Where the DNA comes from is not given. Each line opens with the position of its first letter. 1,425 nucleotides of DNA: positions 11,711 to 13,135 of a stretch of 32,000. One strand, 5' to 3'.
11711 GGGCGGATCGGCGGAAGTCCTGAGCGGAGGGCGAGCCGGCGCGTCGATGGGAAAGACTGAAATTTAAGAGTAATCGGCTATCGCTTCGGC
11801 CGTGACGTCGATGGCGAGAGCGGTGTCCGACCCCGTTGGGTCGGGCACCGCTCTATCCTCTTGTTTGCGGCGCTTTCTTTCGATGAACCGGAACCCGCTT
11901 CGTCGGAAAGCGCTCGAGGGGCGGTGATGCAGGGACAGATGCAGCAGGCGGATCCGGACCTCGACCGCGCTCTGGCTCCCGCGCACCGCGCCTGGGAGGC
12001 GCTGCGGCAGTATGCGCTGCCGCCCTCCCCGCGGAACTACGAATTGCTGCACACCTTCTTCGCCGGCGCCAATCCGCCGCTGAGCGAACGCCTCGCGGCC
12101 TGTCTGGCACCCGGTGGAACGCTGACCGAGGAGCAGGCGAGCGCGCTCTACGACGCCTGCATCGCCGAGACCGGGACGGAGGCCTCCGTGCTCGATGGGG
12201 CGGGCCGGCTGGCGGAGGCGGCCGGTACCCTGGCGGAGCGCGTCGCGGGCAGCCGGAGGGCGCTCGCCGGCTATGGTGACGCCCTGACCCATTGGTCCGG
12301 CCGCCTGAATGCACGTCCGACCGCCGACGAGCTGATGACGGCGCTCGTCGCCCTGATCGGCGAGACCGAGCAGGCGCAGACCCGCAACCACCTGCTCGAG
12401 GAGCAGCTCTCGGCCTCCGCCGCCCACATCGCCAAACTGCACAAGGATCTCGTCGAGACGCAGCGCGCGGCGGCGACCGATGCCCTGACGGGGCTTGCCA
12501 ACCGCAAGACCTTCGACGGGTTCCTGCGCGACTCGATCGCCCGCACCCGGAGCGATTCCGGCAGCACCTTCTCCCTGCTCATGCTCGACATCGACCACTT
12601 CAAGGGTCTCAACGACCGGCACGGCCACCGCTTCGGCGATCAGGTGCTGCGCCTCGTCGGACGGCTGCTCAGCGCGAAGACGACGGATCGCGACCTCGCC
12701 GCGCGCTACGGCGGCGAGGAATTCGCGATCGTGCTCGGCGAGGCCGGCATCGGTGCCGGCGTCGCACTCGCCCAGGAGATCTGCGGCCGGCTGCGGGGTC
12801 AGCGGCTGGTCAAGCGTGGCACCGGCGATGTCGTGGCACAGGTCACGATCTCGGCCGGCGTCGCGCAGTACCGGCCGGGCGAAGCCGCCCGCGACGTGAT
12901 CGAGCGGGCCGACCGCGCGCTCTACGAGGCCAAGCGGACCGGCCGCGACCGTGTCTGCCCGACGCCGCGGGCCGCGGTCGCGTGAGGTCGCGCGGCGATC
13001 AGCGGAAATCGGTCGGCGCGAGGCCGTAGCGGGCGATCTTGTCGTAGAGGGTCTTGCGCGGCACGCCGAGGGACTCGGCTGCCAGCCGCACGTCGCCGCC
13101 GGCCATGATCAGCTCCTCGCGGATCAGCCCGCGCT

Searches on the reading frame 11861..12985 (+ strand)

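Call 71: search_protein_families(library=pfam, proteins=[window:11861-12985:+], max_evalue=0.00001)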
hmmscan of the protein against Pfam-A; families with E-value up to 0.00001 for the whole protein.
window:11861-12985:+ (374 aa): 1 family
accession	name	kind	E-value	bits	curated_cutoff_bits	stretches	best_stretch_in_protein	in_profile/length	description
PF00990.26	GGDEF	-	4.4e-41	140.8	23.8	1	204-364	1-161/161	Diguanylate cyclase, GGDEF domain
